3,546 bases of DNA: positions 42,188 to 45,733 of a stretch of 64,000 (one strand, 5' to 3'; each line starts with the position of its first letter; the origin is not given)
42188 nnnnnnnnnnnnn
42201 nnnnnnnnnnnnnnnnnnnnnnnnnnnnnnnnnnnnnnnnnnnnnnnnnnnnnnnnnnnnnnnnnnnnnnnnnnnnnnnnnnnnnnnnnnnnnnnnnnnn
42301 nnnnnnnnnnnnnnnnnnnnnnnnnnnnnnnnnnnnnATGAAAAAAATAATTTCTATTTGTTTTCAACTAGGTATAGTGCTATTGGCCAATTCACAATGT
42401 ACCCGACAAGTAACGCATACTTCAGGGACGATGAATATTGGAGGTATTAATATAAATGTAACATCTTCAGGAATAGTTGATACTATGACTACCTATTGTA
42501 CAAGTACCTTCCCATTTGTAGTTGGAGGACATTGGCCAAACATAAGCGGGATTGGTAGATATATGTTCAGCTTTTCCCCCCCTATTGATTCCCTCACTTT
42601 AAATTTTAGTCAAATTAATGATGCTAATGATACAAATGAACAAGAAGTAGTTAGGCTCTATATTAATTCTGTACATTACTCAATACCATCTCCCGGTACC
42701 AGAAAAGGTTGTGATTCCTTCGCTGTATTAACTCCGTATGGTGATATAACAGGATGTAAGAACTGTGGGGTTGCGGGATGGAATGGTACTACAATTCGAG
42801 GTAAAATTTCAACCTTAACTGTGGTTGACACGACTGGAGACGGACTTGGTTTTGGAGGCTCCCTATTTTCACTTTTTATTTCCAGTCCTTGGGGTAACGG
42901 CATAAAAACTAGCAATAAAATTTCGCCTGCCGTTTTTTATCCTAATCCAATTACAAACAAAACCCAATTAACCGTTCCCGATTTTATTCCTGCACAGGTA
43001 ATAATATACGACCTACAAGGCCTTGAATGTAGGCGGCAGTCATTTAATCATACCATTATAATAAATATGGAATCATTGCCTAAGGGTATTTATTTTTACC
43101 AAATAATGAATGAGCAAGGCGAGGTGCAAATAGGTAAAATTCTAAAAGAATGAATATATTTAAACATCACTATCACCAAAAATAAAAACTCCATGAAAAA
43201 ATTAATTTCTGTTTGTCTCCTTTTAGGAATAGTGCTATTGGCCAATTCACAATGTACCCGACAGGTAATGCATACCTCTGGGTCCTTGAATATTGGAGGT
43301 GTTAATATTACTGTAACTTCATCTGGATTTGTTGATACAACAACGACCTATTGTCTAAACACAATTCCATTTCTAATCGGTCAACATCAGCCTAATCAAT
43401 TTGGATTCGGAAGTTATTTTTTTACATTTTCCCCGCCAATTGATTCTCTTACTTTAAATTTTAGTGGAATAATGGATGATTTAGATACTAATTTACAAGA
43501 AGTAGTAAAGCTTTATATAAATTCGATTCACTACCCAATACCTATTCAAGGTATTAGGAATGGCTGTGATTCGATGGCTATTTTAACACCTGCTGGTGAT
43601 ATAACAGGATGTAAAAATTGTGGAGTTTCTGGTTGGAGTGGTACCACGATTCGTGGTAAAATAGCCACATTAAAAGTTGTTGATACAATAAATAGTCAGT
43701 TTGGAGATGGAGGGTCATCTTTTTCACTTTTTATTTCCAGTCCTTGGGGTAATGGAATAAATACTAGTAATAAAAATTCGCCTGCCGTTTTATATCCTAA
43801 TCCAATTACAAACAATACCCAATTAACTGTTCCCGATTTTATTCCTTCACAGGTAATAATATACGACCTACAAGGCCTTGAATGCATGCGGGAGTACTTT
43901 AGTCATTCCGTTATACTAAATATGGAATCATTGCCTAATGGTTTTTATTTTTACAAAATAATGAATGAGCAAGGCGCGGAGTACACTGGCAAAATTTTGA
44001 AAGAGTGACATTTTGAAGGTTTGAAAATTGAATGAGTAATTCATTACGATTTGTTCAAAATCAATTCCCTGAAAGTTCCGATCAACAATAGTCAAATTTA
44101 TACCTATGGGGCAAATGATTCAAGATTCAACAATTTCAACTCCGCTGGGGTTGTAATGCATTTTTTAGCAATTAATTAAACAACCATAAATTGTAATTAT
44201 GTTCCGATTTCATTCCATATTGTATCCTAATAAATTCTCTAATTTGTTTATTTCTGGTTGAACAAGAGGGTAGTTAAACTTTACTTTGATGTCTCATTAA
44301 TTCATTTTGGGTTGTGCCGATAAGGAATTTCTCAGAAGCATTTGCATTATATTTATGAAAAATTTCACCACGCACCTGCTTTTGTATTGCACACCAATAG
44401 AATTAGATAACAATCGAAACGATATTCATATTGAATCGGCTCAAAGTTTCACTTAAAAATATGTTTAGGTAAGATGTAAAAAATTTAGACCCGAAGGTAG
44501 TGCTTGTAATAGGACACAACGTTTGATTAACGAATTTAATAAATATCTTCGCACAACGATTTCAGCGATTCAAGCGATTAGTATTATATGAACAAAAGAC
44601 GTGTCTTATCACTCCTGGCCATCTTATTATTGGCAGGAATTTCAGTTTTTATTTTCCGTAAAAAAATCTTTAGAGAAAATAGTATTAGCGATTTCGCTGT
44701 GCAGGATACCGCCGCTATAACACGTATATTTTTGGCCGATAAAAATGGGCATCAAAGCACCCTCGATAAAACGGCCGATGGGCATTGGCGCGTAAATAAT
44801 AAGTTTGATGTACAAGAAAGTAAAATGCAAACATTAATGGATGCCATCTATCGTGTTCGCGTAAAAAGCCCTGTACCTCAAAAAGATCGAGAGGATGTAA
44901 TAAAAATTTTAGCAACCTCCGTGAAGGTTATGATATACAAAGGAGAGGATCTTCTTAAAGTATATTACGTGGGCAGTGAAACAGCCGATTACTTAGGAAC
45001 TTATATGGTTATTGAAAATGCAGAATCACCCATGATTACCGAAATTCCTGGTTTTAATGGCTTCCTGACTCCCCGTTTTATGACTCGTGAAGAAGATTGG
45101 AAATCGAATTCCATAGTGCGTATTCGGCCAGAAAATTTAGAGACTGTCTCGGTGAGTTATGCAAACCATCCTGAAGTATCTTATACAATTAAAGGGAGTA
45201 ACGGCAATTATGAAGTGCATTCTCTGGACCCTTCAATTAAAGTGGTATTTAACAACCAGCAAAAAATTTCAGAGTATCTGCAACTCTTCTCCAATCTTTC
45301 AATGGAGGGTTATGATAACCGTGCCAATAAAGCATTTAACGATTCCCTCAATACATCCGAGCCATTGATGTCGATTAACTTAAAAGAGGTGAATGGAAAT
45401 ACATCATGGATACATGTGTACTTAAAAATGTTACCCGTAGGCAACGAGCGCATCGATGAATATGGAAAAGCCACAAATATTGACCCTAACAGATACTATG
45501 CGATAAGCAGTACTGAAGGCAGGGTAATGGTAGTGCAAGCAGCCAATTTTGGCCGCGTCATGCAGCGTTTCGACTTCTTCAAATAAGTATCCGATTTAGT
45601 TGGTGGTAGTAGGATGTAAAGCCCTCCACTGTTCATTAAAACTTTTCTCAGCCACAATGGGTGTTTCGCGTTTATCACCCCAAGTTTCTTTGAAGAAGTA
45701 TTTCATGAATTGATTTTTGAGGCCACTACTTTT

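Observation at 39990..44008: A/T-rich three-gene T9SS cargo operon: beta-helix-like 783-aa protein translationally coupled to two unknown-function paralogs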

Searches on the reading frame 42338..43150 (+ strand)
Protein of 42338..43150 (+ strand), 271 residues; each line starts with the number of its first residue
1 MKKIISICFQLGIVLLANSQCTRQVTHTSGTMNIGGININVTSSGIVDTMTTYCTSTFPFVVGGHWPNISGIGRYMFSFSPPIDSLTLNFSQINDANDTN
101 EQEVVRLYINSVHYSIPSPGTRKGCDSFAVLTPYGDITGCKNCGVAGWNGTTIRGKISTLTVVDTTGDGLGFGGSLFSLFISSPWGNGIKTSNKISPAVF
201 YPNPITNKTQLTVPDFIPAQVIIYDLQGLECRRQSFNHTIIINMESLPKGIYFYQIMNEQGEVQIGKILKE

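Call 3: search_protein_families(library=pfam, proteins=[window:42338-43150:+], max_evalue=1)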
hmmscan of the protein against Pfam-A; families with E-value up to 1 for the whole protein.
window:42338-43150:+ (271 aa): 1 family
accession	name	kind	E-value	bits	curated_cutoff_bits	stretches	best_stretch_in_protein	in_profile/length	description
PF18962.6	Por_Secre_tail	-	1.1e-08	35.7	27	1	201-267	2-72/75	Secretion system C-terminal sorting domain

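Call 4: search_protein_families(library=ncbifam, proteins=[window:42338-43150:+], max_evalue=1)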
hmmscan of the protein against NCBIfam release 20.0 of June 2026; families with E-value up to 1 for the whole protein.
window:42338-43150:+ (271 aa): 4 families
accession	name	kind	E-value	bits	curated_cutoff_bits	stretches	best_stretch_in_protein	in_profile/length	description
TIGR04183.1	Por_Secre_tail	domain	1.2e-11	44.4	23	1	201-270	2-71/72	T9SS type A sorting domain-containing protein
NF038113.1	T9SSA_dep_M36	equivalog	0.00026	19.3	885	1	198-268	793-866/869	T9SS-dependent M36 family metallopeptidase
NF050177.1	TapA_OM_Porphy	equivalog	0.00099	17.9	500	1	200-260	473-534/544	TapA/TapC family T9SS-dependent outer membrane protein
NF052644.1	T9SS_DNase_Rie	equivalog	0.064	12.6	260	1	219-270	200-250/251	T9SS-dependent surface endonuclease, AS87_RS02955 family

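Call 7: find_homologous_proteins(query=window:42338-43150:+)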
Query window:42338-43150:+ (271 aa): 24 proteins with E <= 0.001 among 509 candidates.
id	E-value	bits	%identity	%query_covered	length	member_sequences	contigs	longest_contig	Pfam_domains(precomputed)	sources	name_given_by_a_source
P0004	1.1e-180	617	100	100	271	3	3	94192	PF18962.8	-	-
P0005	1.2e-148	512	83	100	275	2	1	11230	PF18962.8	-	-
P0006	2.8e-135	468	77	100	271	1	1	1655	PF18962.8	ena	-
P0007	4.1e-131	455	75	100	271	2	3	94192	PF18962.8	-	-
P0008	4.2e-76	274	49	100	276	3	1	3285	PF18962.8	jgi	jgi:hypothetical protein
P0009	8.3e-76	273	51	94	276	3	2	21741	PF18962.8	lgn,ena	-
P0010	1.3e-73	266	50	100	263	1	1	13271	PF18962.8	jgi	jgi:hypothetical protein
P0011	1.8e-73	265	48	100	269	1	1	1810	PF18962.8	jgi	jgi:hypothetical protein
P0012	2.9e-72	262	50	93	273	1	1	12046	PF18962.8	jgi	jgi:hypothetical protein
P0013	3.1e-70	255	51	93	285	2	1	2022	PF18962.8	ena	-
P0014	4.3e-70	254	46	100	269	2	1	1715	PF18962.8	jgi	jgi:hypothetical protein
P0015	1.2e-68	250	50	89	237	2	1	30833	PF18962.8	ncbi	ncbi:MAG: hypothetical protein Kow0068_03000 [Marinilabiliales bacterium]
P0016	2.2e-61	226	42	100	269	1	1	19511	PF18962.8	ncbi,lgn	-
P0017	3.3e-55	206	43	100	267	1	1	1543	PF18962.8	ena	-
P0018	1.8e-52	197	44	87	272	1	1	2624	PF18962.8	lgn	-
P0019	8.7e-51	191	41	92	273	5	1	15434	PF18962.8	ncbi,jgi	jgi:hypothetical protein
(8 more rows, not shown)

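Call 19: find_encoding_contigs(protein=P0009, flank=7000, max_places=2)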
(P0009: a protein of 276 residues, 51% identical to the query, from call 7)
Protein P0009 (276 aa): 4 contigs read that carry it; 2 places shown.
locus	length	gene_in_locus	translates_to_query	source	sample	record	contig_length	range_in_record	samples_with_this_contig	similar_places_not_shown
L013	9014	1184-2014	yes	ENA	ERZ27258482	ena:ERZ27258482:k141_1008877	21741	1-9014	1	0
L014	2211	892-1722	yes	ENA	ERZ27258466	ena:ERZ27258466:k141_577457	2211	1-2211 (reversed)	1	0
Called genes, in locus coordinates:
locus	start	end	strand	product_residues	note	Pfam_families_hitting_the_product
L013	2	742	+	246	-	?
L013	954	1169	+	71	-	-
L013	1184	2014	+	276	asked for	PF18962:Por_Secre_tail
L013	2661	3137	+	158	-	-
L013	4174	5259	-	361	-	PF02333:Phytase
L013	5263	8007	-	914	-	PF13715:CarbopepD_reg_2, PF07715:Plug, PF14905:OMP_b-brl_3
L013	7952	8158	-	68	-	-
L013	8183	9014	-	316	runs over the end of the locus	PF18962:Por_Secre_tail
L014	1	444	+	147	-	?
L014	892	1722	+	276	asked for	PF18962:Por_Secre_tail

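Call 20: find_encoding_contigs(protein=P0015, flank=7000, max_places=2)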
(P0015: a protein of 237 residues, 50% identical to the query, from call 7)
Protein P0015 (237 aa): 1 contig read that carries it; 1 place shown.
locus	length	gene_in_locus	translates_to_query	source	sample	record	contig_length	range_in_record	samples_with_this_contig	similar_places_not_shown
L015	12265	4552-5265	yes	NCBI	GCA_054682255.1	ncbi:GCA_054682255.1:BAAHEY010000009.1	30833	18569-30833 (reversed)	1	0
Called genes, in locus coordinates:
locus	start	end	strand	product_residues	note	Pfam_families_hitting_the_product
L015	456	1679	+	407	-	PF00078:RVT_1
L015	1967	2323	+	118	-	PF02985:HEAT (faint), PF13646:HEAT_2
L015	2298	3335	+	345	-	PF01555:N6_N4_Mtase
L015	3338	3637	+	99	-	PF09516:RE_CfrBI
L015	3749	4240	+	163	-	PF09516:RE_CfrBI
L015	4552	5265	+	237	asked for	PF18962:Por_Secre_tail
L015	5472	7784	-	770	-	PF08298:AAA_PrkA (faint), PF06798:PrkA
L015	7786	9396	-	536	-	PF04293:SpoVR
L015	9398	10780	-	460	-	PF04285:DUF444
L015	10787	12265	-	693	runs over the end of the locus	PF08298:AAA_PrkA, PF06798:PrkA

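Call 21: find_encoding_contigs(protein=P0016, flank=7000, max_places=2)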
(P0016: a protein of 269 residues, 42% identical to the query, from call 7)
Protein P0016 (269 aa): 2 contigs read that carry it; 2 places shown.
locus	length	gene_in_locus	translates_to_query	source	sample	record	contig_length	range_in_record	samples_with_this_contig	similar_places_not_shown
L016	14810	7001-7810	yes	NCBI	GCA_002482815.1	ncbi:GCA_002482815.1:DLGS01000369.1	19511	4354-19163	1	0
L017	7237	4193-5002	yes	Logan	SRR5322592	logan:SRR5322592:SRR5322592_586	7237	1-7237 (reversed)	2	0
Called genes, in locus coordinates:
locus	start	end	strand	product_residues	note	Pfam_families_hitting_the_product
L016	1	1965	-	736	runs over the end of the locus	PF13585:CHU_C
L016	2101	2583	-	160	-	-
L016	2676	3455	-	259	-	PF00072:Response_reg, PF04397:LytTR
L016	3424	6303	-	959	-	PF07494:Reg_prop (faint), PF06580:His_kinase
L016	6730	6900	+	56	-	-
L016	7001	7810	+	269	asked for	PF18962:Por_Secre_tail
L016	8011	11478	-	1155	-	PF01339:CheB_methylest, PF03705:CheR_N, PF01739:CheR, PF00989:PAS (faint), PF00512:HisKA (weak), PF02518:HATPase_c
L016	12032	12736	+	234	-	PF05076:SUFU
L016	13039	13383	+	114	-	-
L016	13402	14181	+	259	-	PF03372:Exo_endo_phos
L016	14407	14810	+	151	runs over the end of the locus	PF09537:DUF2383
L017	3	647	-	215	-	?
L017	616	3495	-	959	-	PF07494:Reg_prop (faint), PF06580:His_kinase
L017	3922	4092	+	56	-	-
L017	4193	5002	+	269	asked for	PF18962:Por_Secre_tail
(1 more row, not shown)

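Call 22: find_encoding_contigs(protein=P0019, flank=7000, max_places=2)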
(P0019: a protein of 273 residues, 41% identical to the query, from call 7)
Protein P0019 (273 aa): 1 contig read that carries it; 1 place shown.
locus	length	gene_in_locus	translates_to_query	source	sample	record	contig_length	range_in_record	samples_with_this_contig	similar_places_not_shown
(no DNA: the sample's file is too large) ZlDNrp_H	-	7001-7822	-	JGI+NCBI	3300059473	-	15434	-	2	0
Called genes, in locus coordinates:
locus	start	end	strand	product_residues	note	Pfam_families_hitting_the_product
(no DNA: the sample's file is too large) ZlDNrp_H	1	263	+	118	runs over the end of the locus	-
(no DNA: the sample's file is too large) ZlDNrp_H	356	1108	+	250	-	PF05013:FGase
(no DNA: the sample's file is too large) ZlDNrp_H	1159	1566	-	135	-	PF11697:DUF3293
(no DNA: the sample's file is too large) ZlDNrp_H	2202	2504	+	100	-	PF01909:NTP_transf_2, PF18765:Polbeta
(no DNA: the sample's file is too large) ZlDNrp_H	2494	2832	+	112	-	PF01934:HepT-like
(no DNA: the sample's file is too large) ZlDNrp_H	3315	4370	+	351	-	PF13310:Virulence_RhuM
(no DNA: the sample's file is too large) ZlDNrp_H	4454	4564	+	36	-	-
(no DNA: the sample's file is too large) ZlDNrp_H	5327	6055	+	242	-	-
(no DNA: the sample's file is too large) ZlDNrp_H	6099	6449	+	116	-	PF02452:PemK_toxin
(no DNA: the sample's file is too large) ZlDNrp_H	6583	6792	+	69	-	-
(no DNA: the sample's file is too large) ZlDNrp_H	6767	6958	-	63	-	-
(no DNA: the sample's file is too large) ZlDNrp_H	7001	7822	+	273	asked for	PF18962:Por_Secre_tail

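Call 27: search_solved_structures(query=A1, max_evalue=1)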
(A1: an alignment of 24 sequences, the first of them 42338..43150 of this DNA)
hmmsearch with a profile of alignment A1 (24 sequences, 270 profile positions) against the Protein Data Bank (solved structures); distinct sequences matched with E-value up to 1: 12.
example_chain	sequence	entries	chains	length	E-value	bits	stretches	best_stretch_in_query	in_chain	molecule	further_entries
5uyt_A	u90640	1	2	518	1.3e-09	40.7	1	190-269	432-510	Ice-binding protein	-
8glj_D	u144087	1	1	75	1.4e-09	40.7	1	197-270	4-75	Por secretion system C-terminal sorting domain-containing protein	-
8glk_D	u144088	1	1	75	4.1e-08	35.8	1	196-268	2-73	Endonuclease I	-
5jvk_A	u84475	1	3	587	3.9e-06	29.3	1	181-269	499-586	Uncharacterized protein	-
7pzj_A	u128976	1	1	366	9e-06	28.1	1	183-260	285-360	Lipase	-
9whd_A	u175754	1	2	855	4e-05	26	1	191-264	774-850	GH167 glycoside hydrolase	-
8h97_A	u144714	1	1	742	0.00021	23.7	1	176-269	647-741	Beta-agarase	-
8qb1_A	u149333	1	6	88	0.0035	19.6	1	196-269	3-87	Mirolase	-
5ihs_A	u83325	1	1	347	0.15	14.3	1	153-222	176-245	Endoglucanase, glycoside hydrolase family 5 protein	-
3ixc_A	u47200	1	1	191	0.29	13.3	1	115-164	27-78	Hexapeptide transferase family protein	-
7jrm_A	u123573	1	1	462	0.35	13.1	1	213-259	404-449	F5/8 type C domain protein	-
7jrl_A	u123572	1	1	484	0.37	13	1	213-259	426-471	F5/8 type C domain protein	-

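Call 35: predict_structure(alignment_id=A1)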
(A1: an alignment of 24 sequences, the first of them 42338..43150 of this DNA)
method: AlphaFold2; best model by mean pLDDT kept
length: 271 residues; sequences in the alignment: 24
mean_pLDDT: 79.4   pTM: 0.68
mean pLDDT of the five models: 79.4, 77.9, 77.6, 77.2, 77.1
residues with pLDDT >= 90: 75; 70-90: 139; 50-70: 38; < 50: 19
segments of 3 or more residues with pLDDT < 50: 15-20, 168-170, 185-194
pLDDT, mean of each block of 10 residues (from residue 1): 62 48 77 83 86 72 76 91 88 73 87 91 86 91 86 88 71 79 49 57 79 83 94 89 88 89 82 74
secondary structure, 60 per line:
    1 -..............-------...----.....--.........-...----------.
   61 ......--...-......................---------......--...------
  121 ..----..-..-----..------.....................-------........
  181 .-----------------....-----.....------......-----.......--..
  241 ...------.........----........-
elements in order: H2-15 E23-25 E30-34 E37-45 E47-49 E60-66 E69-71 E73-94 E104-109 E112-114 E145-165 E173-181 E199-202 E208-212 E219-224 E230-236 E239-243 E250-258 E263-270

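Call 39: fold_search(model_id=the predicted structure, library=pdb)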
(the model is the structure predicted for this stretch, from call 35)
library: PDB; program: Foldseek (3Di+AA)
matches with E <= 10: 1548; with E <= 0.001: 25
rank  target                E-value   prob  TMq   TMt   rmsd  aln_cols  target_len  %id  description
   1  3fhq_D                6.9e-05  1.00  0.23  0.12  13.7       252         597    9  Structure of endo-beta-N-acetylglucosaminidase A (released 2009-05-05)
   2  3fha_A                8.1e-05  0.99  0.23  0.12  13.7       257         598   10  Structure of endo-beta-N-acetylglucosaminidase A (released 2009-04-28)
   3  6jz4_B                1.4e-04  0.99  0.25  0.15  12.6       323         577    9  b-glucuronidase from Ruminococcus gnavus in complex with D-glucaro-d-lactam (released 2020-06-03)
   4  6jz1_A                2.1e-04  0.99  0.25  0.15  12.5       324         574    9  Apo structure of b-glucuronidase from Ruminococcus gnavus at 1.7 Angstrom resolution (released 2020-06-03)
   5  3fhq_B                2.1e-04  0.99  0.22  0.12  13.9       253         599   11  Structure of endo-beta-N-acetylglucosaminidase A (released 2009-05-05)
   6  6jz4_A                2.7e-04  0.99  0.25  0.15  12.3       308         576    9  b-glucuronidase from Ruminococcus gnavus in complex with D-glucaro-d-lactam (released 2020-06-03)
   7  6jz2_A                3.0e-04  0.99  0.25  0.15  12.7       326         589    9  b-glucuronidase from Ruminococcus gnavus in complex with uronic isofagomine at 1.3 Angstroms resolution (released 2020-06-10)
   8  5euv_A                3.1e-04  0.99  0.28  0.14  11.1       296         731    9  Crystal structure of a cold-adapted dimeric beta-D-galactosidase from Paracoccus sp. 32d strain (released 2016-09-14)
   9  7jrm                  3.4e-04  0.97  0.24  0.16  32.3       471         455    6  The structure of CBM51-2 and INT domains from Clostridium perfringens ZmpB (released 2021-02-03)
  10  6jz7_B                3.6e-04  0.99  0.25  0.15  12.6       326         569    8  b-glucuronidase from Ruminococcus gnavus in complex with N1-substituted uronic isofagomine (released 2020-06-10)
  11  3sd2                  4.5e-04  1.00  0.25  0.71   3.9        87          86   13  Crystal structure of a putative member of duf3244 protein family (BT_3571) from Bacteroides thetaiotaomicron vpi-5482 at (released 2011-06-29)
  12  5z19_B                4.9e-04  0.99  0.23  0.13  11.3       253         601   10  The crystal structure of Ruminococcus gnavus beta-glucuronidase in complex with uronic isofagomine (released 2018-12-12)
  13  6jz8_A                4.9e-04  0.98  0.25  0.15  12.6       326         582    8  b-glucuronidase from Ruminococcus gnavus in complex with D-glucaro 1,5-lactone (released 2020-06-10)
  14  6eca_B                4.9e-04  0.97  0.23  0.14  12.8       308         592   10  Lactobacillus rhamnosus Beta-glucuronidase (released 2019-02-13)
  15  6jz1_B                5.2e-04  0.99  0.24  0.14  11.2       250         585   11  Apo structure of b-glucuronidase from Ruminococcus gnavus at 1.7 Angstrom resolution (released 2020-06-03)
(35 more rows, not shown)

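Call 55: search_protein_families(library=pfam, alignment_id=A1, max_evalue=0.1)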
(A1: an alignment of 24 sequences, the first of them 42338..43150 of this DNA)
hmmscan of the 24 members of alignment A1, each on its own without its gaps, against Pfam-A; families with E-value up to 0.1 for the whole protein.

A. member 1, window:42338-43150:+ (271 aa): 1 family
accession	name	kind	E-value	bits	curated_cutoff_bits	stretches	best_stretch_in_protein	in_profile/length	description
PF18962.6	Por_Secre_tail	-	1.1e-08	35.7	27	1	201-267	2-72/75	Secretion system C-terminal sorting domain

B. families by the number of members that match (of 24 scanned): 7 families
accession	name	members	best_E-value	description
PF18962.6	Por_Secre_tail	23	1.3e-12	Secretion system C-terminal sorting domain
PF13585.12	CHU_C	6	0.003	CHU_C Type IX secretion signal domain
PF11589.14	DUF3244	1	0.00013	Domain of unknown function (DUF3244)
PF22801.2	KH_GLD-3_1st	1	0.0035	GLD-3 1st KH domain (aka KH2)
PF18843.6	LPD28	1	0.031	Large polyvalent protein associated domain 28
PF10636.14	hemP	1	0.056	Hemin uptake protein hemP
PF13473.12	Cupredoxin_1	1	0.088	Cupredoxin-like domain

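Call 63: find_related_loci(query=A1, collection=genome_contigs, flank=6000)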
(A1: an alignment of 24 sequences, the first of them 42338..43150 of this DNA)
Query A1 (271 aa) in genome_contigs; peptide patterns used: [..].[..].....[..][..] (x = any residue, [..] = any of these).
42 stretches matched a pattern; 7 encode a relative of the query (tblastn E <= 1e-3); 7 distinct loci.
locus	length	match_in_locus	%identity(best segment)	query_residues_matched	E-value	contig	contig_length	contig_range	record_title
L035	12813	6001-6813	93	1-271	2e-171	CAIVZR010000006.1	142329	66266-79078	MAG: uncultured Bacteroidetes bacterium isolate KTt_bin-2886 genome assembly, contig: bin-2886:006/107, whole genome sho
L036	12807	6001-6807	42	1-271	5e-67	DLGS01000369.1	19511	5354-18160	MAG TPA_asm: Bacteroidetes bacterium UBA7688 UBA7688_contig_53500, whole genome shotgun sequence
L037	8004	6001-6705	43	19-269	6e-56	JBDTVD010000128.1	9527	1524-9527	MAG: Bacteroidota bacterium isolate cluster3_bin.6 NODE_33556_length_9527_cov_10.142314, whole genome shotgun sequence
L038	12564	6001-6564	47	1-184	9e-43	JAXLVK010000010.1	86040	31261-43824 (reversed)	MAG: Bacteroidia bacterium isolate STL-BAC54 C1.71.fa-10, whole genome shotgun sequence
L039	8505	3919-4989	44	6-270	1e-38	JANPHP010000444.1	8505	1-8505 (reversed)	MAG: Bacteroidota bacterium isolate VAR_69_concoct_374_sub VAR_69_k141_508442, whole genome shotgun sequence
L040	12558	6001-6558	44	1-181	3e-37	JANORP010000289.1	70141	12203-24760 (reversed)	MAG: Bacteroidota bacterium isolate VAR_4_metabat_163 VAR_4_k141_3522990, whole genome shotgun sequence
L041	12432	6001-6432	47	18-161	4e-30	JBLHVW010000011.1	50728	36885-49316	MAG: Salibacteraceae bacterium isolate 3300046534_40 Ga0491194_0000725, whole genome shotgun sequence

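Call 91: find_homologous_proteins(query=A1, max_evalue=0.00001)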
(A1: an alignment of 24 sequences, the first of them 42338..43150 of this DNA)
Query A1 (24 sequences) (271 aa, profile of the alignment): 50 proteins with E <= 0.00001 among 8000 candidates.
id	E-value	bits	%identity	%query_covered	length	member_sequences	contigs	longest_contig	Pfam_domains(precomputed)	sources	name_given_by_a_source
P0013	2.0e-113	396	51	93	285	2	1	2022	PF18962.8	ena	-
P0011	6.5e-113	394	48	100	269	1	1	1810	PF18962.8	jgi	jgi:hypothetical protein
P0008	6.0e-111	388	49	100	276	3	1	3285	PF18962.8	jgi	jgi:hypothetical protein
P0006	6.1e-111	388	77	100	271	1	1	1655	PF18962.8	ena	-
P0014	2.1e-110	386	46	100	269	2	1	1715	PF18962.8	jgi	jgi:hypothetical protein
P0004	6.2e-110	385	100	100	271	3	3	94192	PF18962.8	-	-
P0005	1.8e-109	383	83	100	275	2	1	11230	PF18962.8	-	-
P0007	2.2e-108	379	75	100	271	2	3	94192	PF18962.8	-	-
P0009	9.8e-108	377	51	94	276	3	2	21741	PF18962.8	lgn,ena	-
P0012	3.2e-106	372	50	93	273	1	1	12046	PF18962.8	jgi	jgi:hypothetical protein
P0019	2.2e-104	366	41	92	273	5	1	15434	PF18962.8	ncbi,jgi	jgi:hypothetical protein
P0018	3.2e-104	366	44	87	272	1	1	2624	PF18962.8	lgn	-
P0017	4.3e-103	362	43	100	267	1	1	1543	PF18962.8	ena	-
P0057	3.3e-101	356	44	92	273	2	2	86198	PF18962.8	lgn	-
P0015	5.9e-101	355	50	89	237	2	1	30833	PF18962.8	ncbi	ncbi:MAG: hypothetical protein Kow0068_03000 [Marinilabiliales bacterium]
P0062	2.1e-84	301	39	88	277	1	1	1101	PF18962.8,PF27154.1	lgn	-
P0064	3.4e-80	287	39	90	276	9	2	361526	PF18962.8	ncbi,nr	ncbi:MAG: T9SS type A sorting domain-containing protein [Flavobacteriales bacterium]|nr:T9SS type A 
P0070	6.2e-74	266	51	69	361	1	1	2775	PF13585.13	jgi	jgi:gliding motility-associated-like protein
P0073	1.1e-23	102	33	76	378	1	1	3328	-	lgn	-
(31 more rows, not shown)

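Call 92: search_protein_families(library=pfam, proteins=[P0062, P0064, P0070, P0073], max_evalue=1)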
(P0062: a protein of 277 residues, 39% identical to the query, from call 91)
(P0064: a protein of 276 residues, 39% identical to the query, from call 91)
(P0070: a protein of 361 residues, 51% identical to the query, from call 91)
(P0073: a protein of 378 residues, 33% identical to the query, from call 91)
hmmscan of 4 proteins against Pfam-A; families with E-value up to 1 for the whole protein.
P0062 (277 aa): 1 family
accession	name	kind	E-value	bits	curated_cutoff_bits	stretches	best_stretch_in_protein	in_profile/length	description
PF18962.6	Por_Secre_tail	-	8.1e-14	52.1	27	1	204-270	1-70/75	Secretion system C-terminal sorting domain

P0064 (276 aa): 2 families
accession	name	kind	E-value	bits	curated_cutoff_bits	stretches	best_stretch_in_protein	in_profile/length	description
PF18962.6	Por_Secre_tail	-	1.8e-10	41.4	27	1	204-275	1-75/75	Secretion system C-terminal sorting domain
PF11589.14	DUF3244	-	0.0093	16.4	25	1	236-272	57-93/96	Domain of unknown function (DUF3244)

P0070 (361 aa): 4 families
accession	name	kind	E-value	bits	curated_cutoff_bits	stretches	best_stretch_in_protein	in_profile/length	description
PF13585.12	CHU_C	-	5.4e-19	68.6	27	1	275-358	3-85/86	CHU_C Type IX secretion signal domain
PF04026.17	SpoVG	-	0.0051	17.3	29.6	1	249-296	21-67/82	SpoVG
PF22078.1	Ribosomal_bL9m_C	-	0.042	14.3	27.7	1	236-258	56-78/86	Large ribosomal subunit protein bL9m C-terminal domain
PF19081.6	Ig_7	-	0.1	13.3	27.3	0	207-260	8-74/84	Ig-like domain CHU_C associated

P0073 (378 aa): 2 families
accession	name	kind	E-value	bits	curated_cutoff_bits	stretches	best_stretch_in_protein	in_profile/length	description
PF23664.1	Ig_Pom152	-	0.069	13.9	27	1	304-334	16-47/106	Nucleoporin pom152-like, immunoglobulin-like domain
PF20240.3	DUF6597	-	0.15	12.6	27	1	278-323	5-49/103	Domain of unknown function (DUF6597)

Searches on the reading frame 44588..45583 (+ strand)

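Call 3: search_protein_families(library=pfam, proteins=[window:44588-45583:+], max_evalue=1)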
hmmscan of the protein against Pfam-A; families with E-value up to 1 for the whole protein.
window:44588-45583:+ (332 aa): 2 families
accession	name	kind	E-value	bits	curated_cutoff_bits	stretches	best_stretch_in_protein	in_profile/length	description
PF14238.11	DUF4340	-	2.5e-08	34.8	25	2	112-242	49-167/183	Domain of unknown function (DUF4340)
PF07892.16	DUF1667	-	0.18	12.3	27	1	69-100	34-65/82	Protein of unknown function (DUF1667)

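Call 4: search_protein_families(library=ncbifam, proteins=[window:44588-45583:+], max_evalue=1)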
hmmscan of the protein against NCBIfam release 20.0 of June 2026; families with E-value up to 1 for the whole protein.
window:44588-45583:+ (332 aa): 1 family
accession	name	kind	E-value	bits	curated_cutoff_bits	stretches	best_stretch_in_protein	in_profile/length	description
TIGR01760.1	tape_meas_TP901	equivalog_domain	0.067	12.2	28.8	1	40-122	75-157/349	phage tail tape measure protein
